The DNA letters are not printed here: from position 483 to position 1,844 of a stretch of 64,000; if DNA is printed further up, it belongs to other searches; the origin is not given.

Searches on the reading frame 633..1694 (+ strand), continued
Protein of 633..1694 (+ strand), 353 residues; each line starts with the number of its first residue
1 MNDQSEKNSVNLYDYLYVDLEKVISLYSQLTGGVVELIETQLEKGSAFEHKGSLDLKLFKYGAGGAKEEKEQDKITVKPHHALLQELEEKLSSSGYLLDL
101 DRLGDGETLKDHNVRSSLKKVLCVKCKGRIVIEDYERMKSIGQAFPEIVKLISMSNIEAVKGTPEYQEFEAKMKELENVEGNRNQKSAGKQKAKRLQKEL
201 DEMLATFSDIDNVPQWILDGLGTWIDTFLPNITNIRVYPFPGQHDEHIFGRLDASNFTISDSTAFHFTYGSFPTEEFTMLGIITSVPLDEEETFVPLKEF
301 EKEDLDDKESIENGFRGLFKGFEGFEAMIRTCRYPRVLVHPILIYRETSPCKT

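Call 31: find_homologous_proteins(query=A1, max_evalue=0.001)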
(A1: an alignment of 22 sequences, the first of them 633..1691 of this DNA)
Query A1 (22 sequences) (353 aa, profile of the alignment): 395 proteins with E <= 0.001 among 8000 candidates; the best 120 are listed.
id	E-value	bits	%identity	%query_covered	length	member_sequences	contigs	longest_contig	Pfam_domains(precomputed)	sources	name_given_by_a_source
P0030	2.9e-200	683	67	97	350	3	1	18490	PF19952.6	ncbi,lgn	ncbi:MAG: hypothetical protein P8045_12355 [Candidatus Thiodiazotropha sp.]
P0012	8.9e-200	681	69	97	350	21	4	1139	PF19952.6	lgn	-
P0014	1.6e-199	680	68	97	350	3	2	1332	PF19952.6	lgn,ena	-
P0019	2.1e-199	680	68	97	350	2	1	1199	PF19952.6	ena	-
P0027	2.3e-199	680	67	97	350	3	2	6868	PF19952.6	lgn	-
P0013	5.2e-199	678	69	97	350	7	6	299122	PF19952.6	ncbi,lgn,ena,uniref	ncbi:hypothetical protein [uncultured Halopseudomonas sp.]|uniref:DUF6414 family protein n=1 Tax=unc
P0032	8.5e-199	678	67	97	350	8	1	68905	PF19952.6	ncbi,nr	ncbi:hypothetical protein N9J84_01080 [Porticoccaceae bacterium]|nr:hypothetical protein [Porticocca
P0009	1.3e-198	677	70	97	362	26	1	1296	PF19952.6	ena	-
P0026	2.1e-198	676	69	97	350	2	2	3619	PF19952.6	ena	-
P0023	2.3e-198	676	68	97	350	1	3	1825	PF19952.6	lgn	-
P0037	3.3e-198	676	67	97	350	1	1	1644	PF19952.6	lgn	-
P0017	4.8e-198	675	70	97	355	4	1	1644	PF19952.6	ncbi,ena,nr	ncbi:MAG TPA: hypothetical protein ENI73_00130 [Spirochaetes bacterium]|nr:hypothetical protein [Spi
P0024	6.1e-198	675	69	97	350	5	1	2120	PF19952.6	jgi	jgi:hypothetical protein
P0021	6.9e-198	675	68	97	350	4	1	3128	PF19952.6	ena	-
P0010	7.2e-198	675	70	97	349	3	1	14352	PF19952.6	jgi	-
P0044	7.4e-198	675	67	97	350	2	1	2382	PF19952.6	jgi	-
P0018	2.4e-197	673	69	97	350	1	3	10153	PF19952.6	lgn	-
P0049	4.7e-197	672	66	97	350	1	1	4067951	PF19952.6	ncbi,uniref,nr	ncbi:DUF6414 family protein [Thalassolituus hydrocarboniclasticus]|uniref:Uncharacterized protein n=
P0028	6.2e-197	672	67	97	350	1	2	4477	PF19952.6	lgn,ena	-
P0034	6.9e-197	671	69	97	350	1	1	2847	PF19952.6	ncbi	-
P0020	2.5e-196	670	68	97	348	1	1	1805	PF19952.6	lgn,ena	-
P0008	2.6e-196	670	70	97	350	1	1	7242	PF19952.6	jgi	-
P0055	3.5e-196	669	66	97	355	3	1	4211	PF19952.6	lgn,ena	-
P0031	5.8e-196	668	68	97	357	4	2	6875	PF19952.6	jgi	-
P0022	6.5e-196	668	68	97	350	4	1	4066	PF19952.6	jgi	-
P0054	7.7e-196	668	66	97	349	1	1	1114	PF19952.6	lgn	-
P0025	9.2e-196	668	69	97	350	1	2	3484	PF19952.6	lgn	-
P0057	1.0e-195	668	66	97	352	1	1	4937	PF19952.6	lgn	-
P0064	1.6e-195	667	65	97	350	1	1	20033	PF19952.6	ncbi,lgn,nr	ncbi:MAG: hypothetical protein PHZ02_13125 [Desulfocapsaceae bacterium]|nr:hypothetical protein [Des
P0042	1.9e-195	667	67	97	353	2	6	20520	PF19952.6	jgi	-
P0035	2.4e-195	666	68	97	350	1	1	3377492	PF19952.6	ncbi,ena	-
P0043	3.2e-195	666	67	97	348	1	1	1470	PF19952.6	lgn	-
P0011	4.9e-195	665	68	98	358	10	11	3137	PF19952.6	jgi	jgi:hypothetical protein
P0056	8.9e-195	665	67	97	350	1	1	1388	PF19952.6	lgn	-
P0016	1.8e-194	664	69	97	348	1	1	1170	PF19952.6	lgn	-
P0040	2.2e-194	663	67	98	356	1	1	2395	PF19952.6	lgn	-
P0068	2.7e-194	663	65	97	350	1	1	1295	PF19952.6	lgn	-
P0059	3.4e-194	663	65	97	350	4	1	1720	PF19952.6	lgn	-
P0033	3.9e-194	662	69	97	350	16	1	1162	PF19952.6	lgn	-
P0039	4.6e-194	662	65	97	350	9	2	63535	PF19952.6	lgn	-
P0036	9.8e-194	661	67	97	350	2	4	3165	PF19952.6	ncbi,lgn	-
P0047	3.7e-193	659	67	97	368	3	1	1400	PF19952.6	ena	-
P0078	4.5e-193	659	64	97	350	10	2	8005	PF19952.6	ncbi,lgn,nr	ncbi:MAG: hypothetical protein PHI11_15100 [Gallionella sp.]|nr:hypothetical protein [Gallionella sp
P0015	5.1e-193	659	69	97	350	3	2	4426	PF19952.6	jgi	jgi:hypothetical protein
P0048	6.8e-193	658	67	97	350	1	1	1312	PF19952.6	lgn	-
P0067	1.3e-192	657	64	97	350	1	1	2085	PF19952.6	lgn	-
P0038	2.7e-192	656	66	97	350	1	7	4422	PF19952.6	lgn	-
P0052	3.5e-192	656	66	97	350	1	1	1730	PF19952.6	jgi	jgi:hypothetical protein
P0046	3.6e-192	656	68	97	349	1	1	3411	PF19952.6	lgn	-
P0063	1.2e-191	654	64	97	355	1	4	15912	PF19952.6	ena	-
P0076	2.4e-191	653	64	97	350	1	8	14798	PF19952.6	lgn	-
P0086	4.1e-191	652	64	97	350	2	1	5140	PF19952.6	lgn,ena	-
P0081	5.5e-191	652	63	97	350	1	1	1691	PF19952.6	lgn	-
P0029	7.1e-191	652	66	98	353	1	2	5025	PF19952.6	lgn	-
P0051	7.3e-191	652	67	97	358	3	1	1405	PF19952.6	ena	-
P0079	9.6e-191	651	65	97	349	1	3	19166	PF19952.6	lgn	-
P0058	1.0e-190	651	67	97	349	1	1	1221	PF19952.6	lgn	-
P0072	1.3e-190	651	66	97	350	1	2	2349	PF19952.6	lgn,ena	-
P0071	3.7e-190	649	66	97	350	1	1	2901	PF19952.6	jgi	jgi:hypothetical protein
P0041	3.8e-190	649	66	99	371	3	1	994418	PF19952.6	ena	-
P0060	5.0e-190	649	65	97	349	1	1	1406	PF19952.6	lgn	-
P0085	8.2e-190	648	64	97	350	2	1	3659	PF19952.6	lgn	-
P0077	8.3e-190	648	66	97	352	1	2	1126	PF19952.6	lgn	-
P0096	8.5e-190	648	61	97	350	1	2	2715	PF19952.6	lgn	-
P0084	3.4e-189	646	64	97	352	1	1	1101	PF19952.6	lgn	-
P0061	6.4e-189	645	64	97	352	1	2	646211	PF19952.6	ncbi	ncbi:DUF6414 family protein [Vibrio sp. WJH972]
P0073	7.0e-189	645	64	97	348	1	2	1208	PF19952.6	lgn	-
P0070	2.1e-188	644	65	97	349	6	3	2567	PF19952.6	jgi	-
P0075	2.6e-188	643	65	97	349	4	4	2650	PF19952.6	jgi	jgi:hypothetical protein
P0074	4.3e-187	639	65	97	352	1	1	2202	PF19952.6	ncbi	-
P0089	6.3e-187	639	63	97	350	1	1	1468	PF19952.6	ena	-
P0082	2.1e-186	637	63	97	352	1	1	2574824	PF19952.6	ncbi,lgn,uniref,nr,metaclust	ncbi:hypothetical protein Sulku_1157 [Sulfuricurvum kujiense DSM 16994]|uniref:Uncharacterized prote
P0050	2.7e-185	633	66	96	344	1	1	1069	PF19952.6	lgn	-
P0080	5.7e-185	632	66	94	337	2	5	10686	PF19952.6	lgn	-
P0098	6.3e-185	632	61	97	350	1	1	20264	PF19952.6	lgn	-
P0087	1.2e-184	631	62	97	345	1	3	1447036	PF19952.6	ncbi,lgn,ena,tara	tara:strand:+ start:6713 stop:7750 length:1038 start_codon:yes stop_codon:yes gene_type:complete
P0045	3.6e-184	630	67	97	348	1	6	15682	PF19952.6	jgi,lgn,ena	-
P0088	6.8e-184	629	63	97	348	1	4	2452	PF19952.6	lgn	-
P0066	7.2e-184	629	66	97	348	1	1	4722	PF19952.6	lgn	-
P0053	7.7e-184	629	66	97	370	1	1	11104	PF19952.6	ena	-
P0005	9.7e-184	628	79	97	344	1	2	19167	PF19952.6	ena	-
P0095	5.0e-183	626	63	97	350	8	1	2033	PF19952.6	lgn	-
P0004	9.3e-183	625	81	97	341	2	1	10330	PF19952.6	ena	-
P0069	1.4e-182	624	66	97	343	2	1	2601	PF19952.6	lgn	-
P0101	2.2e-182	624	61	97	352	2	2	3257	PF19952.6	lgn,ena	-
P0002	3.4e-182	623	81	100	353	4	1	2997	PF19952.6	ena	-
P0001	5.9e-182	622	98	97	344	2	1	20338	PF19952.6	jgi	-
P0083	1.5e-181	621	64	97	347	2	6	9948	PF19952.6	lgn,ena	-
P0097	5.4e-181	619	64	97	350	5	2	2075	PF19952.6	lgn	-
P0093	1.2e-180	618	64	97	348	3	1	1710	PF19952.6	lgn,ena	-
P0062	4.4e-180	616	67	97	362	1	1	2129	PF19952.6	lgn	-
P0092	1.6e-179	614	60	97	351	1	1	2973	PF19952.6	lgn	-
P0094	2.0e-179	614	60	97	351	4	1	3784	PF19952.6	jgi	jgi:hypothetical protein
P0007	7.5e-179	612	77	97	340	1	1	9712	PF19952.6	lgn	-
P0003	7.8e-179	612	80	100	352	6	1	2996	PF19952.6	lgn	-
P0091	4.3e-178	610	63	97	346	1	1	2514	PF19952.6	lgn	-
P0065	1.6e-177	608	67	97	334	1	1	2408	PF19952.6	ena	-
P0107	3.3e-176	603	60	97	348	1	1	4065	PF19952.6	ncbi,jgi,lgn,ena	-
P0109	3.1e-175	600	62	91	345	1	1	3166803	PF19952.6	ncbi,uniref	ncbi:hypothetical protein [Marinospirillum sp.]|uniref:DUF6414 family protein n=1 Tax=Marinospirillu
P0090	6.1e-175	599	64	97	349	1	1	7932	PF19952.6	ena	-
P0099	5.1e-174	596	63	97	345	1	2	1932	PF19952.6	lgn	-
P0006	1.5e-171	588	78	100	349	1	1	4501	PF19952.6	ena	-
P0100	3.9e-171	587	63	97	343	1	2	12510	PF19952.6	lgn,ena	-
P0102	4.6e-171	587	62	97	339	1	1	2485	PF19952.6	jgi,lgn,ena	-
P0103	1.2e-170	585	67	87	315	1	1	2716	PF19952.6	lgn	-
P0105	3.6e-169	580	62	93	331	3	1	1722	PF19952.6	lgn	-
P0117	6.8e-168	576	53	97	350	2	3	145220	PF19952.6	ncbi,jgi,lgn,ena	jgi:hypothetical protein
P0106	1.7e-167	575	60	97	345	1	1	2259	PF19952.6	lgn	-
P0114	7.7e-167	573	54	97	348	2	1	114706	PF19952.6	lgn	-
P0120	3.8e-165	567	52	97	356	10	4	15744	PF19952.6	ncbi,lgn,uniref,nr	ncbi:hypothetical protein LOF27_08865 [Xanthomonas euvesicatoria]|uniref:DUF6414 family protein n=1 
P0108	6.5e-165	566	57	97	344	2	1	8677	PF19952.6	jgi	jgi:hypothetical protein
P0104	1.0e-163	562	60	97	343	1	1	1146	PF19952.6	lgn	-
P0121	3.4e-162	557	51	97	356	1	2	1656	PF19952.6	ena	-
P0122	1.3e-161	555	51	97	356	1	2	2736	PF19952.6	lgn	-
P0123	1.7e-160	552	51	97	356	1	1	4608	PF19952.6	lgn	-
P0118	3.3e-160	551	51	97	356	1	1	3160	PF19952.6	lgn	-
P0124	6.5e-160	550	51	96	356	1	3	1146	PF19952.6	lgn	-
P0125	2.2e-159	548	50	97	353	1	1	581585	PF19952.6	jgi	jgi:hypothetical protein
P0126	2.5e-159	548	51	97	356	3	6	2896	PF19952.6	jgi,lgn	-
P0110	5.2e-159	547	57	97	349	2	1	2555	PF19952.6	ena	-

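Call 32: fold_search(model_id=the predicted structure, library=pdb)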
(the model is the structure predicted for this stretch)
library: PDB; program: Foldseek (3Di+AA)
matches with E <= 10: 100; with E <= 0.001: 0
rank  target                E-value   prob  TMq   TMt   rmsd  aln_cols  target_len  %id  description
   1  9e84_D                7.5e-01  0.12  0.13  0.05  10.9       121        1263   16  De Novo Mycobacterium tuberculosis transcription initiation promoter complex with 6-mer RNA and disordered Sigma-A reg (released 2025-10-01)
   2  6ee8_D                9.0e-01  0.09  0.14  0.05  17.2       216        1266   15  Mycobacterium tuberculosis RNAP promoter unwinding intermediate complex with RbpA/CarD and AP3 promoter (released 2018-11-21)
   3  6eyd_D                1.1e+00  0.18  0.12  0.05   9.8        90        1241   20  Structure of Mycobacterium smegmatis RNA polymerase Sigma-A holoenzyme (released 2018-12-12)
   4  5uh7_B                1.4e+00  0.18  0.15  0.31  10.2       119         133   15  Crystal structure of beta'MtbSI of Mycobacterium tuberculosis RNA polymerase (released 2017-04-12)
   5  9e7y_D                1.4e+00  0.13  0.14  0.05  10.2       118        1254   14  De Novo Mycobacterium tuberculosis transcription initiation promoter complex with 7-mer RNA and disordered Beta' Lid e (released 2025-10-01)
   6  8r6p_D                1.4e+00  0.07  0.15  0.06  16.9       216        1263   15  Mycobacterium smegnatis RNA polymerase RP2-like transcription initiation complex with SigmaA, RbpA, HelD N-terminal do (released 2024-10-02)
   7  8r2m_D                1.5e+00  0.10  0.14  0.05   8.9       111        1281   17  Mycobacterium smegnatis RNA polymerase transcription initiation complex with SigmaA, RbpA, HelD N-terminal domain and  (released 2024-10-02)
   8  6vvt_D                1.5e+00  0.04  0.12  0.05  16.5       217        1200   13  Crystal structure of a Mycobacterium smegmatis transcription initiation complex with Rifampicin-resistant RNA polymera (released 2020-10-21)
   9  5vi5_D                1.6e+00  0.14  0.12  0.05   9.8        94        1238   20  Structure of Mycobacterium smegmatis transcription initiation complex with a full transcription bubble (released 2017-07-26)
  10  6z11_D                1.7e+00  0.06  0.13  0.05  17.8       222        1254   15  Structure of Mycobacterium smegmatis HelD protein in complex with RNA polymerase core - State III, primary channel dis (released 2020-11-04)
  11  6vvv_D                1.8e+00  0.04  0.12  0.05  16.4       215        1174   14  Crystal structure of a Mycobacterium smegmatis transcription initiation complex with Rifampicin-resistant RNA polymera (released 2020-10-21)
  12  6yys_D                2.2e+00  0.10  0.15  0.05   8.9       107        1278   20  Structure of Mycobacterium smegmatis HelD protein in complex with RNA polymerase core - State II, primary channel enga (released 2020-11-04)
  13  8e8m_D                2.2e+00  0.09  0.14  0.05  10.9       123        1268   15  Mycobacterium tuberculosis RNAP paused elongation complex (released 2023-03-22)
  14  7zf2_D                2.3e+00  0.07  0.14  0.06  17.8       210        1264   15  Protomeric substructure from an octameric assembly of M. tuberculosis RNA polymerase in complex with sigma-b initiatio (released 2023-02-08)
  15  8i4w_B                2.3e+00  0.02  0.10  0.09  22.4       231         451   12  Cryo-EM structure of 5-subunit Smc5/6 head region (released 2024-06-26)
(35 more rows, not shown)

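Call 35: search_protein_families(library=padloc, proteins=[L024:9995-10984:+, L024:7874-9616:+, L024:11108-13090:-, L023:9959-10981:+, L023:11177-12154:+, L023:7978-9156:+, L019:9908-11074:+, L016:10010-11080:+, L004:10004-11056:+], max_evalue=0.01)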
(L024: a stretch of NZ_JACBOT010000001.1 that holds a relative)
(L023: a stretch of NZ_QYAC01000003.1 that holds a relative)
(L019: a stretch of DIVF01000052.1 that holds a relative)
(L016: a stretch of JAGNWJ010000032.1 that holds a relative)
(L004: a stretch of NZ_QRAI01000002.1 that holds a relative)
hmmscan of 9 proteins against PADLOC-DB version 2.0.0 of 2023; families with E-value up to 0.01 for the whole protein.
L024:9995-10984:+ (329 aa): 0 families

L024:7874-9616:+ (580 aa): 0 families

L024:11108-13090:- (660 aa): 0 families

L023:9959-10981:+ (340 aa): 0 families

L023:11177-12154:+ (325 aa): 1 family
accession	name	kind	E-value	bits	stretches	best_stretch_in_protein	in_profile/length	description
PDLC02344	AbiD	-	6.2e-53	178.3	1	1-319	4-274/277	AbiD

L023:7978-9156:+ (392 aa): 0 families

L019:9908-11074:+ (388 aa): 0 families

L016:10010-11080:+ (356 aa): 0 families

L004:10004-11056:+ (350 aa): 1 family
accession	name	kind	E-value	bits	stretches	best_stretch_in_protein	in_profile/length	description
PDLC02913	ATPase_I-A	-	0.0035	14.5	1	126-229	213-311/508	-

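Call 41: search_solved_structures(query=A1, max_evalue=10)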
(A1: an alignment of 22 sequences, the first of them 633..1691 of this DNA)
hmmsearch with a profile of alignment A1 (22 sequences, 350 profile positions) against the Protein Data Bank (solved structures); distinct sequences matched with E-value up to 10: 5.
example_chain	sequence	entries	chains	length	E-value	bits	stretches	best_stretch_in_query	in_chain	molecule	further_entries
1gm4_A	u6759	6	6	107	0.54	12.3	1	68-128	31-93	CYTOCHROME C3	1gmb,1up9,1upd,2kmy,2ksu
4ui9_S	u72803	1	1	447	0.63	12.1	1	122-174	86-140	F-BOX ONLY PROTEIN 5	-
9gaw_S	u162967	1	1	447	0.65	12.1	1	122-174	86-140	F-box only protein 5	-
24vc_C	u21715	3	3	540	1.4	10.9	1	145-206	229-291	Lysosomal cobalamin transport escort protein LMBD1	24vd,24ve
5cwb_A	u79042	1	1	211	8.3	8.4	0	115-196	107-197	Designed helical repeat protein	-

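Call 43: search_protein_families(library=ncbifam, proteins=[L002:5045-5908:-, L004:1040-2029:-, L005:296-1537:-, L007:749-1744:-, L007:3238-4164:-, L009:1392-2627:-, L015:4599-5558:-, L016:6653-7573:-], max_evalue=0.00001)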
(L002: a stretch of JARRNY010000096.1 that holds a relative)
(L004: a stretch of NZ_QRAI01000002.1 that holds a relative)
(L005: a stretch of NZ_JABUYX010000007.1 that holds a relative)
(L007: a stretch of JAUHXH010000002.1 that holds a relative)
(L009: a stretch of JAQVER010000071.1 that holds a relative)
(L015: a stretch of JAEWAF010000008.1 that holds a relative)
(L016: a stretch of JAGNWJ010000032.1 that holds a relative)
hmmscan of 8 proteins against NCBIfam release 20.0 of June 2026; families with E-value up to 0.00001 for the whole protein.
L002:5045-5908:- (287 aa): 1 family
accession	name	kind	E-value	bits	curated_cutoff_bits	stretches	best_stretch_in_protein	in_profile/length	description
TIGR04025.1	PPOX_FMN_DR2398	subfamily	3.8e-12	45.8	170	1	111-226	17-129/197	MSMEG_1061 family FMN-dependent PPOX-type flavoprotein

L004:1040-2029:- (329 aa): 12 families
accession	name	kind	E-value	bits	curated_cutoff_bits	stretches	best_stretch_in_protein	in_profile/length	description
TIGR02249.1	integrase_gron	subfamily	2.5e-124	414.8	265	1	15-326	1-313/315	integron integrase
NF011946.0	PRK15417.1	equivalog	8e-93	311.3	435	1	9-326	10-328/337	integron integrase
NF040815.2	recomb_XerA_Arch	equivalog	5.3e-47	160.6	220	2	246-313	187-254/263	site-specific tyrosine recombinase/integron integrase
TIGR02225.1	recomb_XerD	equivalog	1.1e-36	126.6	329.6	2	246-313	207-274/290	site-specific tyrosine recombinase XerD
TIGR02224.1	recomb_XerC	equivalog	3.6e-36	125.1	335.15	2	248-313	212-277/295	tyrosine recombinase XerC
NF001399.0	PRK00283.1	subfamily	1.1e-34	120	279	1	20-314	14-284/300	tyrosine recombinase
NF002331.0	PRK01287.1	subfamily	1.4e-28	99.9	371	2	250-314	248-313/365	site-specific tyrosine recombinase XerC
NF003462.0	PRK05084.1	equivalog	3.4e-15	55.6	267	1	267-317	298-348/360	tyrosine recombinase XerS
NF007370.0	PRK09870.1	subfamily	2.9e-10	40.1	221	0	250-312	116-178/200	tyrosine-type DNA invertase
NF041502.1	integrase_1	equivalog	5.3e-07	28.7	350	1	135-313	170-360/484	site-specific integrase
NF040693.1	recomb_GmtY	equivalog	1.5e-06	27.7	340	0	273-312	392-431/441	gamma-mobile-trio recombinase GmtY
NF007371.0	PRK09871.1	subfamily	1.7e-06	27.7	222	0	248-312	109-173/198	tyrosine-type DNA invertase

L005:296-1537:- (413 aa): 8 families
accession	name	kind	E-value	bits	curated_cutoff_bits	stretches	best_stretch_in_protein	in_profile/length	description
NF009045.0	PRK12379.1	equivalog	1.5e-127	425.8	580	1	22-406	5-390/402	propionate kinase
TIGR00016.1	ackA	subfamily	4.2e-127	424.2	293.4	1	23-405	5-400/405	acetate/propionate family kinase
NF009099.0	PRK12440.1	equivalog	6.1e-117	390.9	693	1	21-405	3-393/397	acetate/propionate family kinase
NF009063.0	PRK12397.1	equivalog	3.2e-100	335.6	659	1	21-370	2-359/404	acetate/propionate family kinase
NF005520.0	PRK07157.1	equivalog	6.3e-98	328.5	561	1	20-407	1-396/400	acetate kinase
NF005462.0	PRK07058.1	equivalog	6.7e-91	305.2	486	1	24-411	6-392/396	acetate/propionate family kinase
NF002834.0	PRK03011.1-5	subfamily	1e-19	70.9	222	1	187-350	150-314/357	butyrate kinase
TIGR02707.1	butyr_kinase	equivalog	1.9e-14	53.4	289.1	1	215-350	177-311/351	butyrate kinase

L007:749-1744:- (331 aa): 0 families

L007:3238-4164:- (308 aa): 5 families
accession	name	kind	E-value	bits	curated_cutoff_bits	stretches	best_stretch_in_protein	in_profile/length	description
NF003816.0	PRK05406.1-5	subfamily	4.6e-101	337.4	213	1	65-305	2-243/246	5-oxoprolinase subunit PxpA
NF003814.0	PRK05406.1-3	subfamily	7.1e-87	290.9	226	1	66-306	6-244/256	5-oxoprolinase subunit PxpA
NF003813.0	PRK05406.1-2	equivalog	1.3e-71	240.9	392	1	65-304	4-241/252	5-oxoprolinase subunit PxpA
NF003815.0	PRK05406.1-4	equivalog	4.3e-60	203.2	337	1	67-305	6-237/247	5-oxoprolinase subunit PxpA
NF003812.0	PRK05406.1-1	equivalog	2.6e-49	168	378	1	65-303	3-234/244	5-oxoprolinase subunit PxpA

L009:1392-2627:- (411 aa): 1 family
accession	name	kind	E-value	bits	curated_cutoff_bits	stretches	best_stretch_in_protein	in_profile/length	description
NF007988.0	PRK10716.1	equivalog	1.3e-26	93.3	585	1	7-411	11-435/435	long-chain fatty acid transporter FadL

L015:4599-5558:- (319 aa): 0 families

L016:6653-7573:- (306 aa): 0 families
